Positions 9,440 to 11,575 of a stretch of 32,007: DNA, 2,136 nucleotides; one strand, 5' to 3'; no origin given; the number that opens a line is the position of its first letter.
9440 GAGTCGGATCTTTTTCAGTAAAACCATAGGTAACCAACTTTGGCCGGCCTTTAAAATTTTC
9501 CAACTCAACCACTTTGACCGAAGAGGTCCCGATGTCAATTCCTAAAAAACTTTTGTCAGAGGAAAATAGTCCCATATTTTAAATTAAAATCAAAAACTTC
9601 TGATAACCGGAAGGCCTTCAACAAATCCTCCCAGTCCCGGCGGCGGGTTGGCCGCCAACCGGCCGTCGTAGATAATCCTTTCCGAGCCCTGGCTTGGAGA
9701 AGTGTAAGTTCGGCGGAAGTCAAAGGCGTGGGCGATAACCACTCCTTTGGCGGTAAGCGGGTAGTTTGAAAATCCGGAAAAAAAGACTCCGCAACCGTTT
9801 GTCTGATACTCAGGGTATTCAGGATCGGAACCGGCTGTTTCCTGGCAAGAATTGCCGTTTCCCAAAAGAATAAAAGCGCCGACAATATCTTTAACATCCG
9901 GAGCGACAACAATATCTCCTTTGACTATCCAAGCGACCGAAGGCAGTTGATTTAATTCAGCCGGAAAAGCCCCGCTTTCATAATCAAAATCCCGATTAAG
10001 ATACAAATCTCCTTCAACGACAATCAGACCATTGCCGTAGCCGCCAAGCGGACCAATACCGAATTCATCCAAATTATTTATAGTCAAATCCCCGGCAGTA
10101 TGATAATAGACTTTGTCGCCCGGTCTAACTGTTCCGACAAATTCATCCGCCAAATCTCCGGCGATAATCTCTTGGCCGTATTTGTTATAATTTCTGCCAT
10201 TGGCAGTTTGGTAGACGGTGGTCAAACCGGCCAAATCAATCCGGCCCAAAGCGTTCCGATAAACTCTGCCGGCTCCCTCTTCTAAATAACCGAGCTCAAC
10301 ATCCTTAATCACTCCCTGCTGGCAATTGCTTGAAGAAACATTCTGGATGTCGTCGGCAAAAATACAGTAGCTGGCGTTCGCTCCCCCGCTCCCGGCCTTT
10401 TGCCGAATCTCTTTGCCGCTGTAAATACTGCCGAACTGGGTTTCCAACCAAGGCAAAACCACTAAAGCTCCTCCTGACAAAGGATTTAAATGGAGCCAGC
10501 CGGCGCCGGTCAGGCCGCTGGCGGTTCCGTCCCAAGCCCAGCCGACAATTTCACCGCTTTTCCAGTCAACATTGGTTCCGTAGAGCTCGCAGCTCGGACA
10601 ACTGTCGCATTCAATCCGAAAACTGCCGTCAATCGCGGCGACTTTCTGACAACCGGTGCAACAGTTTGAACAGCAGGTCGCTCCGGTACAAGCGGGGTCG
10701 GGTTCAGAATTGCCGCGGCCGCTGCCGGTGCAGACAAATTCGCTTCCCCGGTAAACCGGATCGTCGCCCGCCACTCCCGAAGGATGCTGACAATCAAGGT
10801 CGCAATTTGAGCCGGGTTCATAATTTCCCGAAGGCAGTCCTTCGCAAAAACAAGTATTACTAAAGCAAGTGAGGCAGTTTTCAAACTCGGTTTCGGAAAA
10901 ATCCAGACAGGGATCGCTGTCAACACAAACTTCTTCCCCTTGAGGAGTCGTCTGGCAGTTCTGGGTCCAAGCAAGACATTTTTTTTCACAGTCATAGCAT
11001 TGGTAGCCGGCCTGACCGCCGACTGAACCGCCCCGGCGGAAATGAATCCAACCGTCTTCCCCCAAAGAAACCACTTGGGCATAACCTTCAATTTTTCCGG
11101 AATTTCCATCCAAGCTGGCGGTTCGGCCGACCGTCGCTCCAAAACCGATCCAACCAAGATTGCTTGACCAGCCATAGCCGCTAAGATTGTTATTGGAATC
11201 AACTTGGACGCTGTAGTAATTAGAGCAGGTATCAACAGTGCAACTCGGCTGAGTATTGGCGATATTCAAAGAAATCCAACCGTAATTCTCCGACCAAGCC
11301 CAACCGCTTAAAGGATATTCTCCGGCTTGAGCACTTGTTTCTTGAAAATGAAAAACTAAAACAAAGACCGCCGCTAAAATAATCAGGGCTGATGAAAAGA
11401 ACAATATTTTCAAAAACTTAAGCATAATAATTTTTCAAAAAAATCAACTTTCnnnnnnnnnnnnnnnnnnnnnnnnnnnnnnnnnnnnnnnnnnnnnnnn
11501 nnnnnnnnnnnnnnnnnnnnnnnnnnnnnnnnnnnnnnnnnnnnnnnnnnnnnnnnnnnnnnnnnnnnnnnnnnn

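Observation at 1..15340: Secretin-less type IV pilus block headed by two very large secreted proteins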

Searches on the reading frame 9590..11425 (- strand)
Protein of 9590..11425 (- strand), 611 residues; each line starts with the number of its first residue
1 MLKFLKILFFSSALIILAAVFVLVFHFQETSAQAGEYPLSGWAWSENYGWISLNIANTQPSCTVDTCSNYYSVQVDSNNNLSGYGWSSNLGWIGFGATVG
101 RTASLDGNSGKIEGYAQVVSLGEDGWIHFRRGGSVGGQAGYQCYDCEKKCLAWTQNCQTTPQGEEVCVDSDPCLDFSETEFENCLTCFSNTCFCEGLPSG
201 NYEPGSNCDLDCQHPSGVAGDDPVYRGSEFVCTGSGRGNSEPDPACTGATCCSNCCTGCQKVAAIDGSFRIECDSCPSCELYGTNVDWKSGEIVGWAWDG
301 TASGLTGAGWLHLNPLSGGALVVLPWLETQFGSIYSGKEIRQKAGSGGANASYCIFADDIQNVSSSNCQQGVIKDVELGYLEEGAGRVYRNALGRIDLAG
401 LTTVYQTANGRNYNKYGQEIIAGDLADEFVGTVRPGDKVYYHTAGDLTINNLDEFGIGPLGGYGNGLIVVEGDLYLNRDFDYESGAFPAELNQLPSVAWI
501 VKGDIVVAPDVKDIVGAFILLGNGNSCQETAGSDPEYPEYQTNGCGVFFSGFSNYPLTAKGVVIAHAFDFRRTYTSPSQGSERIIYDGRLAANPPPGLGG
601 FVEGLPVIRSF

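Call 6: search_protein_families(library=pfam, proteins=[window:9590-11425:-], max_evalue=0.01)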
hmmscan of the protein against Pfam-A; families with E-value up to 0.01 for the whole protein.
window:9590-11425:- (611 aa): 0 families

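Call 12: find_homologous_proteins(query=window:9590-11425:-)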
Query window:9590-11425:- (611 aa): 42 proteins with E <= 0.001 among 8000 candidates.
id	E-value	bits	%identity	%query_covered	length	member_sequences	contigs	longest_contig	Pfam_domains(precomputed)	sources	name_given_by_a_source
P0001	0.0e+0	1443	100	100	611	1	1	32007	-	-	-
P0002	2.3e-182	626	50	97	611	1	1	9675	-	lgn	-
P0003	1.8e-167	577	47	95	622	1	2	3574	-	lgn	-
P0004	9.1e-163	561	47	98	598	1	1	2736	-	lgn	-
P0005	9.7e-154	531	46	100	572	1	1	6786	-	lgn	-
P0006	1.7e-146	508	46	100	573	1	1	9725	-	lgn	-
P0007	1.9e-146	507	44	100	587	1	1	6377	-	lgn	-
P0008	7.4e-140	486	43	96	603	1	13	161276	-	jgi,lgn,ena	jgi:hypothetical protein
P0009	4.4e-134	467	42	100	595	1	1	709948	-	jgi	jgi:hypothetical protein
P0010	4.1e-131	457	43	97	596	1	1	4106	-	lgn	-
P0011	8.4e-130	452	42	100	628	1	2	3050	-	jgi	-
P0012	8.2e-127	443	40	97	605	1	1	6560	-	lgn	-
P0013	3.0e-123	431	43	95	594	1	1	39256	-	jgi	jgi:hypothetical protein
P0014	1.2e-121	425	39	97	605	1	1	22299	-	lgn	-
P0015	2.8e-120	421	39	100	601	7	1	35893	-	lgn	-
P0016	4.6e-118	414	41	98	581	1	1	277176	-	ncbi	-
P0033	1.3e-44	171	34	53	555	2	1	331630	-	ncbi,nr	ncbi:MAG: hypothetical protein RB292_00105 [Patescibacteria group bacterium]|nr:hypothetical protein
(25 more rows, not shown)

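Call 13: find_encoding_contigs(protein=P0009, flank=10000, max_places=2)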
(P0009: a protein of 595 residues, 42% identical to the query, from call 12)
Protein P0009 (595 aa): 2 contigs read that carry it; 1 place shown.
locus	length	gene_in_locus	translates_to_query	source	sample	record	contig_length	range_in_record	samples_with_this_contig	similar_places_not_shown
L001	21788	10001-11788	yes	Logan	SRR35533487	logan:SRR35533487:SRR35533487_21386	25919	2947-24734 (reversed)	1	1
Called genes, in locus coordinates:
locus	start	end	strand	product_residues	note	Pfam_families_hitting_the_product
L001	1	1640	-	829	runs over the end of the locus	PF02861:Clp_N, PF00004:AAA, PF17871:AAA_lid_9, PF00158:Sigma54_activat, PF00004:AAA, PF07724:AAA_2, PF07728:AAA_5, PF10431:ClpB_D2-small, +11 more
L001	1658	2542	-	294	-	PF01435:Peptidase_M48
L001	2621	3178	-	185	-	PF04011:LemA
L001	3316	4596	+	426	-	-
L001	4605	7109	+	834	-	-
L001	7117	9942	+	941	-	-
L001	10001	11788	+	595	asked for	-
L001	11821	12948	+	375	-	PF06723:MreB_Mbl (faint), PF11104:PilM_2, PF14450:FtsA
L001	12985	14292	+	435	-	-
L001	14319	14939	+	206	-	-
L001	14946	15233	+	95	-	-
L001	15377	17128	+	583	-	PF05157:MshEN, PF00437:T2SSE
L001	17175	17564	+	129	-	PF00072:Response_reg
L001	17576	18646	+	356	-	PF00437:T2SSE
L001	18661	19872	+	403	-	PF28597:T2SSF_N, PF00482:T2SSF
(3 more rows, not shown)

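Call 14: find_encoding_contigs(protein=P0016, flank=10000, max_places=2)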
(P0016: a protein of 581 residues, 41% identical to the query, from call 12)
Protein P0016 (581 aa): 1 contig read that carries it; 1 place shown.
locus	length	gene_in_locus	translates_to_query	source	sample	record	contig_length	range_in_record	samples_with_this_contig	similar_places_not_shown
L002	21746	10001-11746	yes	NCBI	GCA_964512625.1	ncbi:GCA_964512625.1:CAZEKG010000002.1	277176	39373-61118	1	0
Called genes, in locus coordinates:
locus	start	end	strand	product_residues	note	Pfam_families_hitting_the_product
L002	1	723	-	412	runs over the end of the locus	-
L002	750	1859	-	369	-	-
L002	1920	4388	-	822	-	PF02861:Clp_N, PF02861:Clp_N, PF23569:NBD_SMAX1, PF00004:AAA, PF17871:AAA_lid_9, PF00158:Sigma54_activat, PF00004:AAA, PF07724:AAA_2, +12 more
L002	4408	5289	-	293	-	PF01435:Peptidase_M48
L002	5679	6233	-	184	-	PF04011:LemA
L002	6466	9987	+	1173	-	-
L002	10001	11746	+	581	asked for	-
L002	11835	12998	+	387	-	PF11104:PilM_2, PF06723:MreB_Mbl (faint), PF14450:FtsA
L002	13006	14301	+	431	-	-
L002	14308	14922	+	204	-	-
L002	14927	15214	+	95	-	-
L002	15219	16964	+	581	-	PF05157:MshEN, PF00437:T2SSE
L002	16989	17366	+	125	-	PF11217:DUF3013 (faint), PF00072:Response_reg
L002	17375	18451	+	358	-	PF00437:T2SSE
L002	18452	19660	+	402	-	PF28597:T2SSF_N, PF00482:T2SSF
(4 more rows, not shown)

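Call 15: find_encoding_contigs(protein=P0033, flank=10000, max_places=2)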
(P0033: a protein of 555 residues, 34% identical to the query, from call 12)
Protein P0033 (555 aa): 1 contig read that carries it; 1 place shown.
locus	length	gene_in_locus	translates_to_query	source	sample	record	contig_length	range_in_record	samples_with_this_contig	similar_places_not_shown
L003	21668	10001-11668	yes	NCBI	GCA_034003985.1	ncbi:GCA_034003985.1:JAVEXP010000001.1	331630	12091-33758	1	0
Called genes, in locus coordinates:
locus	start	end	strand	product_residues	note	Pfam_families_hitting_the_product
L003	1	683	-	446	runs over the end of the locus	PF18073:Zn_ribbon_LapB, PF03796:DnaB_C (weak), PF06745:ATPase, PF13481:AAA_25, PF23442:DUF7125, PF13191:AAA_16 (faint), PF00004:AAA (weak), PF13541:ChlI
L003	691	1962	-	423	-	PF26550:Tricorn_2nd (faint)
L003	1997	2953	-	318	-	-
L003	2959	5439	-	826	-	PF02861:Clp_N, PF00004:AAA, PF17871:AAA_lid_9, PF00158:Sigma54_activat, PF00004:AAA, PF07724:AAA_2, PF07728:AAA_5, PF10431:ClpB_D2-small, +8 more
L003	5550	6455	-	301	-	PF01435:Peptidase_M48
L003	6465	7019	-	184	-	PF04011:LemA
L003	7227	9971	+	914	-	-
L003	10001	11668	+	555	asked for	-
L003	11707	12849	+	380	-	PF11104:PilM_2, PF06723:MreB_Mbl (faint), PF14450:FtsA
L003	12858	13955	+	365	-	-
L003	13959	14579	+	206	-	-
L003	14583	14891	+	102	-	-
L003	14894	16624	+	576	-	PF05157:MshEN, PF00437:T2SSE, PF13604:AAA_30 (weak), PF20720:nSTAND3 (faint)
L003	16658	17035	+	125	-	PF00072:Response_reg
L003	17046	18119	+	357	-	PF00437:T2SSE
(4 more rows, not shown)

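Call 20: search_solved_structures(query=A1, max_evalue=1)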
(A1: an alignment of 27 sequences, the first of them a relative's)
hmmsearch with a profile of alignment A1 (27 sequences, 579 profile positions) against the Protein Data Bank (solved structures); distinct sequences matched with E-value up to 1: 14.
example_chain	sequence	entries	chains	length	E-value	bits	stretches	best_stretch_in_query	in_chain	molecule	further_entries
6xzm_A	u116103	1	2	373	0.16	13.6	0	24-136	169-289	Ultraviolet-B receptor UVR8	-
6xzn_A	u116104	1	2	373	0.16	13.6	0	24-136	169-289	Ultraviolet-B receptor UVR8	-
4dnw_A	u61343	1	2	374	0.2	13.3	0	24-136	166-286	AT5g63860/MGI19_6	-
4naa_A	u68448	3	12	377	0.21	13.3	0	24-136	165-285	Ultraviolet-B receptor UVR8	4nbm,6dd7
4d9s_A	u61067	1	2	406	0.22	13.2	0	24-136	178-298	UVB-resistance protein UVR8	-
4dnu_A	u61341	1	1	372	0.24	13.1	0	24-136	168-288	AT5g63860/MGI19_6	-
7vgg_B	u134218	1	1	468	0.31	12.7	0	24-136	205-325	Ultraviolet-B receptor UVR8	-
8gqe_B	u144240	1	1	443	0.32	12.6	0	24-136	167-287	Ultraviolet-B receptor UVR8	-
8jw0_Q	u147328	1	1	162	0.46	12.1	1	80-115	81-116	Chlorophyll a-chlorophyll c-peridinin-protein-complex I-17, acpPCI-17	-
6ly5_I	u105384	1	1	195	0.52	12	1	90-146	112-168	FCPI-3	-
6l4u_9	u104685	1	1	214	0.62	11.7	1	90-146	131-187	Fucoxanthin chlorophyll a/c-binding protein Lhcf6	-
3vd6_C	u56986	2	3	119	0.7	11.5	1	183-246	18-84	Erythroid transcription factor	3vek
4dnv_A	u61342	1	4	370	0.8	11.3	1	24-135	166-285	AT5g63860/MGI19_6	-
4nc4_A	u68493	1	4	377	0.83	11.3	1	24-135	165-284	Ultraviolet-B receptor UVR8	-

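Call 21: find_related_loci(query=A1, collection=genome_contigs, flank=10000)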
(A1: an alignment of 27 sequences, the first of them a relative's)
Query A1 (611 aa) in genome_contigs; peptide patterns used: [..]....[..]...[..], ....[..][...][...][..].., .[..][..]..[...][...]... (x = any residue, [..] = any of these).
599 stretches matched a pattern (row limit reached: there are more); 510 encode a relative of the query (tblastn E <= 1e-3); the best 80 are kept; 80 distinct loci.
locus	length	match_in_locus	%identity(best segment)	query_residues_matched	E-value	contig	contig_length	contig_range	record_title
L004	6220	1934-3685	47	1-611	2e-163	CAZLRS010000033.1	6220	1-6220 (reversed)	MAG TPA_asm: uncultured Gammaproteobacteria bacterium isolate SRP256446_co1_29 genome assembly, contig: NODE_8532_length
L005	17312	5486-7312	43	4-611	3e-143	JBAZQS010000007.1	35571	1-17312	MAG: Patescibacteria group bacterium isolate SO_2017_SWC_59 scaffold_1032_c1_LP-4_2017, whole genome shotgun sequence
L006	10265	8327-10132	39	1-611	3e-128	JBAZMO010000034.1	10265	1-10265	MAG: Patescibacteria group bacterium isolate SO_2017_LW4_45 scaffold_8580_c2_LW137-91_2017, whole genome shotgun sequenc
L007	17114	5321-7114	40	2-611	6e-127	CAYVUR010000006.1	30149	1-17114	MAG TPA_asm: uncultured Gammaproteobacteria bacterium isolate binchicken_co135_29 genome assembly, contig: NODE_2828_len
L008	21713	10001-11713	41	13-611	2e-123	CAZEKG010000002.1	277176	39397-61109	MAG TPA_asm: uncultured Gammaproteobacteria bacterium isolate SRP170004_co1_594 genome assembly, contig: NODE_37_length_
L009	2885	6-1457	45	108-611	1e-127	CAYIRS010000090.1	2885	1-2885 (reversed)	MAG TPA_asm: uncultured Gammaproteobacteria bacterium isolate ERP119705_co25_105 genome assembly, contig: NODE_64936_len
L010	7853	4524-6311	37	2-611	5e-116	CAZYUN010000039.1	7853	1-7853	MAG TPA_asm: uncultured Gammaproteobacteria bacterium isolate SRP192927_co2_823 genome assembly, contig: NODE_19665_leng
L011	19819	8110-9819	38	3-611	2e-115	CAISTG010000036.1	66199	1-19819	MAG: Candidatus Buchananbacteria bacterium isolate MJ-time_bin-7222 genome assembly, contig: bin-7222:36/66, whole genom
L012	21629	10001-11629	40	8-611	1e-115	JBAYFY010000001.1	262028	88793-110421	MAG: Candidatus Buchananbacteria bacterium isolate SO_2016_GW1_112 scaffold00069_OW334_2016, whole genome shotgun sequen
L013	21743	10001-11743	39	25-611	4e-123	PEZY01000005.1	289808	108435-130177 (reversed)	MAG: Candidatus Buchananbacteria bacterium CG10_big_fil_rev_8_21_14_0_10_33_19 CG10_8_21_14_0.10_scaffold_13_c, whole ge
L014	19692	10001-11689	38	37-611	3e-109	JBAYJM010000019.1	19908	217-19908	MAG: Candidatus Buchananbacteria bacterium isolate SO_2016_GW1_56 scaffold04665_OW334_2016, whole genome shotgun sequenc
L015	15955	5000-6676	35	1-611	1e-99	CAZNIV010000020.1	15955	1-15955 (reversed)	MAG TPA_asm: uncultured Gammaproteobacteria bacterium isolate SRP142039_co1_2 genome assembly, contig: NODE_2853_length_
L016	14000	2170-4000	42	2-611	2e-133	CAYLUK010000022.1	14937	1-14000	MAG TPA_asm: uncultured Gammaproteobacteria bacterium isolate SRP062349_co1_88 genome assembly, contig: NODE_640_length_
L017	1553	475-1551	40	1-379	2e-74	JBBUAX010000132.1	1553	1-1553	MAG: Patescibacteria group bacterium isolate H43-bin011_1 H43_bin011_1_000000000132, whole genome shotgun sequence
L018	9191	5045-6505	30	21-609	4e-55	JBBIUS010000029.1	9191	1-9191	MAG: Candidatus Falkowbacteria bacterium isolate ETS170220_bin_59 NODE_6773_length_9191_cov_4.82447, whole genome shotgu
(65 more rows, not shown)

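Call 29: predict_structure(alignment_id=A1)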
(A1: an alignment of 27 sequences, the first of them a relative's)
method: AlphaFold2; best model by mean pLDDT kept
length: 611 residues; sequences in the alignment: 27
mean_pLDDT: 69.1   pTM: 0.45
mean pLDDT of the five models: 69.1, 67.9, 65.5, 64.3, 63.6
residues with pLDDT >= 90: 112; 70-90: 248; 50-70: 108; < 50: 143
segments of 3 or more residues with pLDDT < 50: 28-34, 191-228, 237-243, 324-381, 383-393, 574-580, 604-611
pLDDT, mean of each block of 10 residues (from residue 1): 81 90 60 54 65 72 71 83 80 86 79 83 75 70 77 83 84 75 77 41 38 39 48 59 48 76 59 81 70 68 56 59 39 26 29 25 29 36 44 67 94 95 90 95 94 93 94 96 83 92 94 92 84 63 88 76 77 48 65 81 41 27
secondary structure, 60 per line:
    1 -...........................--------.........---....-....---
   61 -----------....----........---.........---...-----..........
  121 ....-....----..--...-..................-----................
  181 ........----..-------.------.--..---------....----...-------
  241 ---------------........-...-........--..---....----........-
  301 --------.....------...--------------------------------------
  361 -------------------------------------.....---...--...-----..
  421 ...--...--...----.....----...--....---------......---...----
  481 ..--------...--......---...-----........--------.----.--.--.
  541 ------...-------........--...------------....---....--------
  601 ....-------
elements in order: H2-28 E37-45 E49-52 E72-75 E80-87 E91-96 E103-105 E111-118 H119-124 E126-129 E138-140 E142-159 E165-188 H223-226 E231-233 E256-263 E269-276 E284-287 E292-299 E309-313 E320-322 H398-402 E406-408 E411-413 E419-423 E431-433 E438-442 E447-449 E452-455 E465-470 E474-476 E496-501 E505-507 E513-520 E547-549 E557-564 E567-569 E582-585 H589-592 H601-604

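Call 32: fold_search(model_id=the predicted structure, library=pdb)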
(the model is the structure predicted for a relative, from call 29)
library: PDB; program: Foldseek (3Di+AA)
matches with E <= 10: 169; with E <= 0.001: 0
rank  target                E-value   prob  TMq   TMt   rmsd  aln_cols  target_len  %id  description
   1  7fik_D                3.6e-01  0.05  0.10  0.15  19.6       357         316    6  The cryo-EM structure of the CR subunit from X. laevis NPC (released 2022-11-09)
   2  4nu3_B                4.5e-01  0.54  0.14  0.33   5.9       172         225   11  Crystal structure of mFfIBP, a capping head region swapped mutant of ice-binding protein (released 2014-04-16)
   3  6z6c_AAA              5.7e-01  0.04  0.09  0.14  18.0       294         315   11  Crystal structurel of FleA lectin in complex with a monovalent inhibitor (released 2021-04-07)
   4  1iub                  6.7e-01  0.04  0.11  0.17  19.8       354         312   13  Fucose-specific lectin from Aleuria aurantia (Hg-derivative form) (released 2003-09-30)
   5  4d52_C                7.1e-01  0.08  0.07  0.12  16.2       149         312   13  CRYSTAL STRUCTURE OF FUCOSE BINDING LECTIN FROM ASPERGILLUS FUMIGATUS (AFL) IN COMPLEX WITH L-GALACTOPYRANOSE. (released 2015-03-11)
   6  5mxc                  7.9e-01  0.03  0.11  0.17  17.4       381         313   10  Aleuria aurantia lectin (AAL) N224Q mutant in complex with alpha-methyl-L-fucoside (released 2017-12-20)
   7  9van_B                8.9e-01  0.02  0.08  0.11  21.4       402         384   10  Cryo-EM structure of human full length KICSTOR complex (state 2) (released 2025-11-12)
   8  6ke6_B8               9.4e-01  0.03  0.11  0.13  18.8       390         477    7  3.4 angstrom cryo-EM structure of yeast 90S small subunit preribosome (released 2020-08-05)
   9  8an6_B                9.9e-01  0.06  0.06  0.21  19.5       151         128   10  The Crystal structure of wt apo agroavidin - biotin complex (released 2023-04-12)
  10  3f3p_I                1.1e+00  0.04  0.09  0.14  19.7       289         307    9  Crystal structure of the nucleoporin pair Nup85-Seh1, space group P21212 (released 2009-04-07)
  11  7fik_d                1.1e+00  0.02  0.09  0.14  21.3       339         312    8  The cryo-EM structure of the CR subunit from X. laevis NPC (released 2022-11-09)
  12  1ofz_A                1.2e+00  0.03  0.11  0.18  19.6       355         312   13  Crystal structure of fungal lectin : six-bladed beta-propeller fold and novel fucose recognition mode for aleuria aura (released 2003-07-24)
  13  7enj_P                1.2e+00  0.02  0.09  0.11  19.1       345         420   12  Human Mediator (deletion of MED1-IDR) in a Tail-bent conformation (MED-B) (released 2021-05-19)
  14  7ena_p                1.2e+00  0.02  0.10  0.13  19.2       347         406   10  TFIID-based PIC-Mediator holo-complex in pre-assembled state (pre-hPIC-MED) (released 2021-05-26)
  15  6z6c_BBB              1.3e+00  0.02  0.09  0.14  17.9       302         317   11  Crystal structurel of FleA lectin in complex with a monovalent inhibitor (released 2021-04-07)
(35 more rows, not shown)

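Call 40: search_protein_families(library=ncbifam, proteins=[window:9590-11425:-], max_evalue=0.1)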
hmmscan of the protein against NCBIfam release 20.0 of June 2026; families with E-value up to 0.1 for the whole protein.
window:9590-11425:- (611 aa): 0 families

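Call 44: search_protein_families(library=phrogs, proteins=[window:9590-11425:-], max_evalue=0.01)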
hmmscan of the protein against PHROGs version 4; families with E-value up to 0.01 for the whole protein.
window:9590-11425:- (611 aa): 0 families

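Call 63: fold_search(model_id=the predicted structure, library=viral)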
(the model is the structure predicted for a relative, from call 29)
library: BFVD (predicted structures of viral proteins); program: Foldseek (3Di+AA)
matches with E <= 10: 160; with E <= 0.001: 0
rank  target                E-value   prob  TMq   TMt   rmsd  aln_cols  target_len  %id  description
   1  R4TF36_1              2.8e-02  0.06  0.10  0.08  46.7       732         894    9  (no name in the UniProt tables at hand)
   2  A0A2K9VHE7            3.5e-02  0.07  0.07  0.12  24.0       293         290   15  Uncharacterized protein [Pseudomonas phage Bjorn]
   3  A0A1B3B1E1            4.4e-02  0.05  0.06  0.09  46.8       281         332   14  Minor tail protein [Gordonia phage Terapin]
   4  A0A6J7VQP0            5.8e-02  0.03  0.08  0.06  29.3       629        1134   10  Uncharacterized protein [uncultured Caudovirales phage]
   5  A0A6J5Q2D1            9.6e-02  0.02  0.09  0.06  30.7       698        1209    9  Uncharacterized protein [uncultured Caudovirales phage]
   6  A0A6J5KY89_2          9.6e-02  0.02  0.07  0.06  33.7       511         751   10  Uncharacterized protein [uncultured Caudovirales phage]
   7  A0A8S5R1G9            2.5e-01  0.05  0.09  0.08  22.7       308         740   11  Tail protein [Siphoviridae sp. ctWWc42]
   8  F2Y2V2                3.3e-01  0.03  0.06  0.07  28.6       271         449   13  (no name in the UniProt tables at hand)
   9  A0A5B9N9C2            3.7e-01  0.01  0.06  0.04  31.9       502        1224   10  Hinge connector of long tail fiber distal connector [Aeromonas phage 4_4572]
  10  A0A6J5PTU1            4.0e-01  0.04  0.07  0.13  27.8       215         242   12  Uncharacterized protein [uncultured Caudovirales phage]
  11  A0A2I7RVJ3            4.0e-01  0.02  0.06  0.07  22.6       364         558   13  (no name in the UniProt tables at hand)
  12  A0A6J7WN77            4.0e-01  0.02  0.06  0.05  22.6       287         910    9  Uncharacterized protein [uncultured Caudovirales phage]
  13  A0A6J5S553            4.2e-01  0.01  0.05  0.05  31.0       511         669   10  Uncharacterized protein [uncultured Caudovirales phage]
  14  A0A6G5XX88            4.7e-01  0.02  0.06  0.03  35.1       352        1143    8  (no name in the UniProt tables at hand)
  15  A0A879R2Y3            5.2e-01  0.01  0.06  0.07  43.5       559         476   12  Baseplate wedge initiator [Synechococcus phage S-SRM01]
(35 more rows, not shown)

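Call 84: find_related_loci(query=A1, collection=viral_contigs, flank=6000)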
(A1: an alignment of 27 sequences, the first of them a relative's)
Query A1 (611 aa) in viral_contigs; peptide patterns used: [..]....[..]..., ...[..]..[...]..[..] (x = any residue, [..] = any of these).
25 stretches matched a pattern, but none encodes a relative of the query by tblastn (E <= 1e-3).
